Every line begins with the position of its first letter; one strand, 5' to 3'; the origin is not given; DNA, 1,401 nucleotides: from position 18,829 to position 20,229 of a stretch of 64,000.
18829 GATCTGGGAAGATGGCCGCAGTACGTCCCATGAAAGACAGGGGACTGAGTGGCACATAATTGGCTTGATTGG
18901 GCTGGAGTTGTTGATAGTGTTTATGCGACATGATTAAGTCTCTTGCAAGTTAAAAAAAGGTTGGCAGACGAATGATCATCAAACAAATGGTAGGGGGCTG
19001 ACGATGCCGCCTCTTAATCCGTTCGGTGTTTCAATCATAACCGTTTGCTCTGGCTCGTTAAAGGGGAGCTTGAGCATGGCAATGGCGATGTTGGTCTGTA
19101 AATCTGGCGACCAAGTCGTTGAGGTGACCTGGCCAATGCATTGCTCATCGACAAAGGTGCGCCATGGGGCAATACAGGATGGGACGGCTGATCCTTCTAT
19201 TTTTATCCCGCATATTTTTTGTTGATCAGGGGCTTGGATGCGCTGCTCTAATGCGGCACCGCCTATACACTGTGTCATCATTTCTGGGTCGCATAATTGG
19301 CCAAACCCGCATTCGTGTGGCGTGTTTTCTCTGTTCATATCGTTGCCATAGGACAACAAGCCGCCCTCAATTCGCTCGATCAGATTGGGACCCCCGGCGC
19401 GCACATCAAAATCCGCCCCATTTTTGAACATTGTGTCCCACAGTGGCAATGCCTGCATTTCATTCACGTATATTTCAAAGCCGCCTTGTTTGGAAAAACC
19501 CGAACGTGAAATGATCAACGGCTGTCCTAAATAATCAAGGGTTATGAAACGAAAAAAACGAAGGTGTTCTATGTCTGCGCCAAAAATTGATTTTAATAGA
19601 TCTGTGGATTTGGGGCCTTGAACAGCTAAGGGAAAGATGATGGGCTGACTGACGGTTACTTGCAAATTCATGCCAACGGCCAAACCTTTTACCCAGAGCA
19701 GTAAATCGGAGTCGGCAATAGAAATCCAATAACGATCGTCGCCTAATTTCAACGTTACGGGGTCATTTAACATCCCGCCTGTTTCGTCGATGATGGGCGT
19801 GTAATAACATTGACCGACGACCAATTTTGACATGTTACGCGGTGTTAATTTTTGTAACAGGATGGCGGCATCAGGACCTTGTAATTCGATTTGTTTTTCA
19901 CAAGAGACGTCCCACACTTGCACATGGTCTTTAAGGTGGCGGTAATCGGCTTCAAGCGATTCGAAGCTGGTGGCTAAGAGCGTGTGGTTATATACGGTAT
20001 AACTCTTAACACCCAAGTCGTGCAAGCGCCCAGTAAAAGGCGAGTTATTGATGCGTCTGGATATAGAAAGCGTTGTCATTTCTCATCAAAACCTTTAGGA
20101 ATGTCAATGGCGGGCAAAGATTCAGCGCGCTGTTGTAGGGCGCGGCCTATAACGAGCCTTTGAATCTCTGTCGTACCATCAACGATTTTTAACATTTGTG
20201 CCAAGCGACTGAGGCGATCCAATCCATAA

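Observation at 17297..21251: Operon-like trio of acyl-CoA dehydrogenase, stand-alone GcvT-family aminomethyltransferase and AMP-forming acyl-CoA ligase: a candidate dmdC-dmdA-dmdB DMSP demethylation module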

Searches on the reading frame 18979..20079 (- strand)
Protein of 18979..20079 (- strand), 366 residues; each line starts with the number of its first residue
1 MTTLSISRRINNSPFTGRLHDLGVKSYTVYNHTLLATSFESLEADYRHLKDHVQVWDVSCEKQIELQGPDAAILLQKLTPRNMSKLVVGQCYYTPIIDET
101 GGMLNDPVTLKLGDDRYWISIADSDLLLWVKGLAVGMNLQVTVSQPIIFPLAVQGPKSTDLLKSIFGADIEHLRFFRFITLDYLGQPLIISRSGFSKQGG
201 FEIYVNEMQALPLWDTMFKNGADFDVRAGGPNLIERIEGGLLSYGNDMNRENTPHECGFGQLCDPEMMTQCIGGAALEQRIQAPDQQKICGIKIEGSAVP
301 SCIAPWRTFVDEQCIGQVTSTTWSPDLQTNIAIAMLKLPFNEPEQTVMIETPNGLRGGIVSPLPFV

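Call 4: search_protein_families(library=ncbifam, proteins=[window:18979-20079:-], max_evalue=0.00001)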
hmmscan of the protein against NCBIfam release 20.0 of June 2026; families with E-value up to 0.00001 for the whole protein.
window:18979-20079:- (366 aa): 8 families
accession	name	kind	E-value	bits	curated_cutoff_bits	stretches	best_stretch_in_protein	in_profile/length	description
NF009133.0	PRK12486.1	equivalog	2.9e-151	503.6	410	1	2-360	4-363/369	dimethylsulfoniopropionate demethylase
NF053776.1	TmaoDeMthMsil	equivalog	7.2e-57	193.4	1100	1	10-349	385-734/763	trimethylamine N-oxide demethylase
NF001567.0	PRK00389.1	subfamily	1.2e-47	162.6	300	1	34-365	26-352/359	glycine cleavage system aminomethyltransferase GcvT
TIGR00528.1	gcvT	equivalog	2.8e-38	131.8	235.85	1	31-350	21-344/362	glycine cleavage system aminomethyltransferase GcvT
NF010093.0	PRK13579.1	equivalog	2.7e-33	115.3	459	1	45-365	44-363/371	glycine cleavage system aminomethyltransferase GcvT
TIGR01372.1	soxA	subfamily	3.8e-28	97.8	1164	1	40-352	644-973/996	sarcosine oxidase subunit alpha family protein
NF047633.1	SyrngDmethDesA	equivalog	4.7e-09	35.3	800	1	63-230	58-236/453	syringate O-demethylase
NF047885.1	VanMgalDeMLigM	equivalog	8.2e-07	28.3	580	1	147-230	154-237/461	vanillate/3-O-methylgallate O-demethylase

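Call 5: search_protein_families(library=pfam, proteins=[window:18979-20079:-], max_evalue=0.00001)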
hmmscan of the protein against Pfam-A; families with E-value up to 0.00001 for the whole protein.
window:18979-20079:- (366 aa): 2 families
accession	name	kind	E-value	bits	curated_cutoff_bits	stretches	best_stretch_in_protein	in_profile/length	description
PF01571.26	GCV_T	-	2.4e-42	145.4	25.6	1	37-260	22-253/255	Aminomethyltransferase folate-binding domain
PF08669.17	GCV_T_C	-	1.3e-10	41.4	25.9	1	288-366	2-79/80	Glycine cleavage T-protein C-terminal barrel domain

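Call 6: search_solved_structures(query=window:18979-20079:-, show_alignments=1)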
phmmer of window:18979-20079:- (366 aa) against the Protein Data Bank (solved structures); distinct sequences matched with E-value up to 0.001: 18.
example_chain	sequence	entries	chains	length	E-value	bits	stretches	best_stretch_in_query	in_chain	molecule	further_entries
3tfh_A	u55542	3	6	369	5.2e-97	328.6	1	4-366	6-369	GcvT-like Aminomethyltransferase protein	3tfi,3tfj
1yx2_A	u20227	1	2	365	1.5e-35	126.4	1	35-353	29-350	Aminomethyltransferase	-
9q59_A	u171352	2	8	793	4.7e-30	108.3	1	40-339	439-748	trimethylamine N-oxide demethylase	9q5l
9q5a_A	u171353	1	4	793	4.7e-30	108.3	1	40-339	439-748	Trimethylamine N-oxide Demethylase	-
1woo_A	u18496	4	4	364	2.2e-25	92.9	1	41-343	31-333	Aminomethyltransferase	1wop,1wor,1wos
1v5v_A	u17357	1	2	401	1e-23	87.5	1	39-354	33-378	aminomethyltransferase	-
1pj5_A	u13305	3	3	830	5.5e-20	75.2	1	50-333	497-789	N,N-dimethylglycine oxidase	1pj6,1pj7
3gsi_A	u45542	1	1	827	6.1e-19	71.7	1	50-333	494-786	N,N-dimethylglycine oxidase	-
1wsr_A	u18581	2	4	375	1.2e-18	70.8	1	44-366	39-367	Aminomethyltransferase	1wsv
1vrq_A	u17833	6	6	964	6.3e-17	65.1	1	42-260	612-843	Sarcosine oxidase alpha subunit | Subunit alpha of sarcosine oxidase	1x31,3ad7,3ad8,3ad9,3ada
2gag_A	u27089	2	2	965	1.1e-16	64.4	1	42-285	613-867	heterotetrameric sarcosine oxidase alpha-subunit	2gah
3gir_A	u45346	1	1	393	2.4e-14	56.6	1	45-341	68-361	Aminomethyltransferase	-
3a8i_A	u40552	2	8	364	1e-13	54.5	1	46-337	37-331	Aminomethyltransferase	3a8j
1vlo_A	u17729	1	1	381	1.1e-13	54.4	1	45-337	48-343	Aminomethyltransferase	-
3a8k_A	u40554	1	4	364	5.1e-13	52.3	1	46-337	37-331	Aminomethyltransferase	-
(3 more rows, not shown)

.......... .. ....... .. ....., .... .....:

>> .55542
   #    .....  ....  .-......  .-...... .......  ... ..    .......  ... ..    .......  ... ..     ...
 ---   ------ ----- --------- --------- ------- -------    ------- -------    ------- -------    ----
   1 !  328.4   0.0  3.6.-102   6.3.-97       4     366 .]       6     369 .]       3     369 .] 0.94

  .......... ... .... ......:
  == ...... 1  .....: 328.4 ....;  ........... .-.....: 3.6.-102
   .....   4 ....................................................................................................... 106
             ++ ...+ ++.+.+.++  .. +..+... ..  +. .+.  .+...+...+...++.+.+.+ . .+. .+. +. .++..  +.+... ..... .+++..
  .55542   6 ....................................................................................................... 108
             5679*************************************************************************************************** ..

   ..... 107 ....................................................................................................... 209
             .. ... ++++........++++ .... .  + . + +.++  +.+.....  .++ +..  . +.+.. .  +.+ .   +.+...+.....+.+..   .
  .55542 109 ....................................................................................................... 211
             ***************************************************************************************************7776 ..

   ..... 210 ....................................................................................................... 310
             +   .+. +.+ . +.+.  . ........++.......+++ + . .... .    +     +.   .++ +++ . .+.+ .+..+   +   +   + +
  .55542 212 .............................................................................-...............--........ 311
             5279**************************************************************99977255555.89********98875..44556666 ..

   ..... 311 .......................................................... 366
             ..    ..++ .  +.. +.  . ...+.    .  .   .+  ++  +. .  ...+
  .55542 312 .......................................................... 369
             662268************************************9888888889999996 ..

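Call 9: find_encoding_contigs(protein=window:18979-20079:-, flank=10000, max_places=6)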
Protein window:18979-20079:- (366 aa): no gene with exactly this product is on record in the collection.

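Call 10: find_related_loci(query=window:18979-20079:-, collection=genome_contigs, flank=8000)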
Query window:18979-20079:- (366 aa) in genome_contigs; peptide patterns used: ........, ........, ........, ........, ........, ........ (x = any residue, [..] = any of these).
121 stretches matched a pattern; 88 encode a relative of the query (tblastn E <= 1e-3); the best 80 are kept; 80 distinct loci.
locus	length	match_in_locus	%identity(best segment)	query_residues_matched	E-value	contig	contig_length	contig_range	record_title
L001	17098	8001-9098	97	1-366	0e+0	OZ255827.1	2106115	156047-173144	MAG: Gammaproteobacteria bacterium isolate a1a48b64-ce29-4d14-9810-62998cc33347 genome assembly, chromosome: 1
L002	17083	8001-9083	57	1-360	8e-142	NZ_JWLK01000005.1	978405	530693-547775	Ruegeria sp. ANG-S4 contig_5, whole genome shotgun sequence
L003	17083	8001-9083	56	1-360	9e-139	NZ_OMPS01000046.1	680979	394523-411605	Ruegeria sp. EL01 isolate Ruegeria sp. strain EL01, whole genome shotgun sequence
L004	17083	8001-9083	55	1-360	1e-137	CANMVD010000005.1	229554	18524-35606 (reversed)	uncultured Tateyamaria sp. isolate 26.fasta genome assembly, contig: NODE_5, whole genome shotgun sequence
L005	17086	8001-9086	56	1-360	3e-137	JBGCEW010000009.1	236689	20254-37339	MAG: Roseovarius sp. isolate SGMAG-37 contig9, whole genome shotgun sequence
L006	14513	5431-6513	55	1-360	8e-137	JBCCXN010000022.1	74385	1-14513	MAG: Pseudomonadota bacterium isolate P01_F01_bin.127 k141_3066202_length_74385_cov_119.8833, whole genome shotgun seque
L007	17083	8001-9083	55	1-360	2e-136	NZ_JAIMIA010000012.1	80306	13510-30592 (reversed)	Tateyamaria pelophila strain DSM 17270 T_pelophila_Scaf12_length_80306_cov_87.4516, whole genome shotgun sequence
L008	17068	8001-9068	56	1-355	5e-136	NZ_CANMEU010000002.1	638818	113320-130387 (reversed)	Uncultured Tateyamaria sp. isolate 4-1.fasta NODE_2, whole genome shotgun sequence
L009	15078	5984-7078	54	3-366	4e-136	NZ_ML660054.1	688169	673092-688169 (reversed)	Denitrobaculum tricleocarpae strain R148 Scaffold3, whole genome shotgun sequence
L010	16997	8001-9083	56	1-360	3e-136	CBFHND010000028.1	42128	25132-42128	MAG: uncultured Rhodobacteraceae bacterium isolate AGTU_67_bin_12_orig genome assembly, contig: AGTU_67_bin_12_orig_AGTU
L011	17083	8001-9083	56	1-360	4e-136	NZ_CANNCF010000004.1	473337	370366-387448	Uncultured Tateyamaria sp. isolate 2-245.fasta NODE_4, whole genome shotgun sequence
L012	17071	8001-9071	55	1-356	7e-136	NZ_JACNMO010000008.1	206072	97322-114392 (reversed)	Roseobacter weihaiensis strain H9 Scaffold8_1, whole genome shotgun sequence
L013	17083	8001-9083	55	1-360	1e-135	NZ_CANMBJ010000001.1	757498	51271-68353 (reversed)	Uncultured Tateyamaria sp. isolate 4-55.fasta NODE_4, whole genome shotgun sequence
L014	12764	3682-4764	55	1-360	6e-136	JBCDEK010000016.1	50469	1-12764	MAG: Pseudomonadota bacterium isolate P01_G01_bin.62 k141_2179233_length_50469_cov_19.0503, whole genome shotgun sequenc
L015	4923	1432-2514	56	1-360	7e-137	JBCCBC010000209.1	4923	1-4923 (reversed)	MAG: Pseudomonadota bacterium isolate P01_A01_bin.26 k141_2054955_length_4923_cov_25.0132, whole genome shotgun sequence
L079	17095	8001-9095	41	4-366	2e-92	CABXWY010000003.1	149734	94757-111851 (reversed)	MAG: uncultured Pelagibacteraceae bacterium isolate AG-325-G21 genome assembly, contig: AG-325-G21_NODE_3, whole genome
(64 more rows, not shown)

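Call 15: find_homologous_proteins(query=window:18979-20079:-, max_evalue=1e-30)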
Query window:18979-20079:- (366 aa): 7977 proteins with E <= 1e-30 among 8000 candidates; the best 120 are listed.
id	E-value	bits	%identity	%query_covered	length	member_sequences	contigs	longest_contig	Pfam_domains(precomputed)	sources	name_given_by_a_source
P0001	4.1e-250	847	100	100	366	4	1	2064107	PF01571.27,PF08669.18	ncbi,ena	-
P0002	1.7e-146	506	58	75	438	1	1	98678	PF01571.27,PF08669.18,PF16315.11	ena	-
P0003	1.2e-141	490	58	99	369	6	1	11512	PF01571.27,PF08669.18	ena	-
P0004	2.4e-141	489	59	99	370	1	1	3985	PF01571.27,PF08669.18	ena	-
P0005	2.5e-141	489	57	99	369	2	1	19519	PF01571.27,PF08669.18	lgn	-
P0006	3.2e-141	489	57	99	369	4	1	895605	PF01571.27,PF08669.18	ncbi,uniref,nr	ncbi:dimethylsulfoniopropionate demethylase [Sneathiella sp. CAU 1612]|uniref:Dimethylsulfoniopropio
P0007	2.9e-138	479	56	99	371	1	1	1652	PF01571.27,PF08669.18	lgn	-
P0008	2.1e-137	476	56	99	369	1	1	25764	PF01571.27,PF08669.18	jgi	jgi:dimethylsulfoniopropionate demethylase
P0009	3.5e-137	476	57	99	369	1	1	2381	PF01571.27,PF08669.18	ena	-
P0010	3.8e-137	476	59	98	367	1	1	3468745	PF01571.27,PF08669.18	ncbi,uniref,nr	ncbi:dimethylsulfoniopropionate demethylase [Ruegeria sp. B32]|uniref:dimethylsulfoniopropionate dem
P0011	5.3e-137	475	59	98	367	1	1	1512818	PF01571.27,PF08669.18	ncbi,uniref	ncbi:dimethylsulfoniopropionate demethylase [Ruegeria arenilitoris]|uniref:dimethylsulfoniopropionat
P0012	6.4e-137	475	56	99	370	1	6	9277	PF01571.27,PF08669.18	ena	-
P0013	6.6e-137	475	56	99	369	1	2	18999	PF01571.27,PF08669.18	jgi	jgi:dimethylsulfoniopropionate demethylase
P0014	1.2e-136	474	56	99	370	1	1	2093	PF01571.27,PF08669.18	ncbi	-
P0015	1.3e-136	474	58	98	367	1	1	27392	PF01571.27,PF08669.18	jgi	-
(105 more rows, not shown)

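Call 30: search_protein_families(library=ncbifam, proteins=[L079:3818-5584:+, L079:5588-7216:+, L079:7240-7989:+, L079:7986-9098:+], max_evalue=1e-20)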
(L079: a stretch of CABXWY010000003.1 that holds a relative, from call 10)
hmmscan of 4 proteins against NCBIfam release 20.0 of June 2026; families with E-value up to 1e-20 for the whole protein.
L079:3818-5584:+ (588 aa): 8 families
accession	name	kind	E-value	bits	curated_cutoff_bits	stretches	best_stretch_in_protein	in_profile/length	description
NF042972.1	AcrlCoAredClosAcrC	equivalog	3.6e-49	167.4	640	1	79-447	39-370/378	acryloyl-CoA reductase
NF058590.1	AcCoDHFadEBacil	equivalog_domain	1.4e-41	142.7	600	1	87-457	64-413/586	acyl-CoA dehydrogenase FadE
NF043006.1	CyhCrbnylCoADH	equivalog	4e-37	128.1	650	1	78-453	37-374/380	cyclohexane-1-carbonyl-CoA dehydrogenase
NF042439.1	SulpropCoADesulf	equivalog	1.9e-32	112.4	600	1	83-446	31-363/379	3-sulfinopropanoyl-CoA desulfinase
NF008997.0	PRK12341.1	equivalog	4.1e-28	98.5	537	1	80-444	41-367/382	acyl-CoA dehydrogenase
NF008594.0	PRK11561.1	equivalog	4.3e-28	97.9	545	1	162-459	182-444/540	isovaleryl-CoA dehydrogenase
NF045552.1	GlutCoADH_Des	equivalog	8.8e-24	84.4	470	1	78-444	39-370/387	glutaryl-CoA dehydrogenase Acd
NF053553.1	prodigi_MBC_PigA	equivalog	4.3e-21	75.5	500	0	81-454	41-379/381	prodigiosin MBC biosynthesis dehydrogenase PigA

L079:5588-7216:+ (542 aa): 76 families (the best 25 are shown)
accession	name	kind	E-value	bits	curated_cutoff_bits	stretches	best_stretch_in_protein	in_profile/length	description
NF006020.0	PRK08162.1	subfamily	1.9e-260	864.9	677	1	1-540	2-540/545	acyl-CoA synthetase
NF004837.0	PRK06187.1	subfamily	8.5e-147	489.6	476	1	15-540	5-524/531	long-chain-fatty-acid--CoA ligase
NF004674.0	PRK06018.1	subfamily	5.6e-102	342.2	766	1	43-539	39-535/544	long-chain-fatty-acid--CoA ligase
NF005426.0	PRK07008.1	equivalog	8.4e-102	341.5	822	1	42-539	42-536/545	3-(methylthio)propionyl-CoA ligase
NF006182.0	PRK08316.1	subfamily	6.7e-94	315.2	663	1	23-539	16-518/523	fatty acyl-CoA synthetase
NF002966.0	PRK03640.1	equivalog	4.9e-85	285.9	556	1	139-539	101-481/483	o-succinylbenzoate--CoA ligase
NF005801.1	PRK07656.1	equivalog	2.8e-84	283.6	657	1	23-535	6-500/500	FadD3 family acyl-CoA ligase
NF009233.0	PRK12583.1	subfamily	7e-81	272.3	832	1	25-538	25-550/558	fatty acid CoA ligase family protein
NF005307.0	PRK06839.1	equivalog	1.4e-79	268.1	748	1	24-539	8-494/496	o-succinylbenzoate--CoA ligase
NF052269.1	Staph_lig_FadD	equivalog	7.7e-79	265.3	650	1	40-540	24-495/499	long-chain-fatty-acid--CoA ligase FadD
NF006181.0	PRK08314.1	subfamily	1.2e-77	261.5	705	1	16-539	21-555/563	long-chain-fatty-acid--CoA ligase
NF005676.0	PRK07470.1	equivalog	3.1e-76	257.1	774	1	23-537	25-528/544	acyl-CoA synthetase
TIGR01923.1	menE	equivalog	3.6e-76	256.8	330.15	1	45-532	1-440/442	o-succinylbenzoate--CoA ligase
NF005714.0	PRK07529.1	subfamily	5.2e-76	256.3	632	1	40-538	60-576/640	acyl-CoA synthetase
NF005857.1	PRK07786.1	exception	1.3e-74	251.6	733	1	24-537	15-511/513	fatty-acid--CoA ligase FadD5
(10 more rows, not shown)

L079:7240-7989:+ (249 aa): 6 families
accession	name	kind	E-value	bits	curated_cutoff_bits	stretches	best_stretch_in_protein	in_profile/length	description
NF051488.1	bifunc_PcaDC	exception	1.8e-24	86.6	390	1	12-248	10-251/375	bifunctional 3-oxoadipate enol-lactonase/4-carboxymuconolactone decarboxylase PcaDC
TIGR02427.1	protocat_pcaD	equivalog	3.2e-24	85.7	255.85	0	12-117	11-116/251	3-oxoadipate enol-lactonase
NF011457.0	PRK14875.1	equivalog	7.1e-24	84.5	307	1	13-247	131-369/372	acetoin dehydrogenase dihydrolipoyllysine-residue acetyltransferase subunit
NF050089.1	i_nPHAscl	equivalog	2.9e-23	82.4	300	0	12-112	16-116/288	intracellular short-chain-length polyhydroxyalkanoate depolymerase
NF051487.1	bifunc_PcaCD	exception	7.2e-23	81.3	430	0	13-116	171-274/413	bifunctional 4-carboxymuconolactone decarboxylase/3-oxoadipate enol-lactonase PcaCD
TIGR03695.1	menH_SHCHC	equivalog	2.1e-21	76.5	208.55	0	14-118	2-109/252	2-succinyl-6-hydroxy-2,4-cyclohexadiene-1-carboxylate synthase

L079:7986-9098:+ (370 aa): 5 families
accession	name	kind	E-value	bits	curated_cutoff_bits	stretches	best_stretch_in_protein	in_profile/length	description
NF009133.0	PRK12486.1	equivalog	1.1e-154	514.8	410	1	1-369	1-368/369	dimethylsulfoniopropionate demethylase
NF001567.0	PRK00389.1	subfamily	6.1e-47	160.3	300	1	13-370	4-353/359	glycine cleavage system aminomethyltransferase GcvT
TIGR00528.1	gcvT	equivalog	1.3e-37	129.6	235.85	1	15-369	4-359/362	glycine cleavage system aminomethyltransferase GcvT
NF053776.1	TmaoDeMthMsil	equivalog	2.7e-37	128.7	1100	1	13-350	386-731/763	trimethylamine N-oxide demethylase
NF010093.0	PRK13579.1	equivalog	1.8e-29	102.7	459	1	11-370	8-364/371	glycine cleavage system aminomethyltransferase GcvT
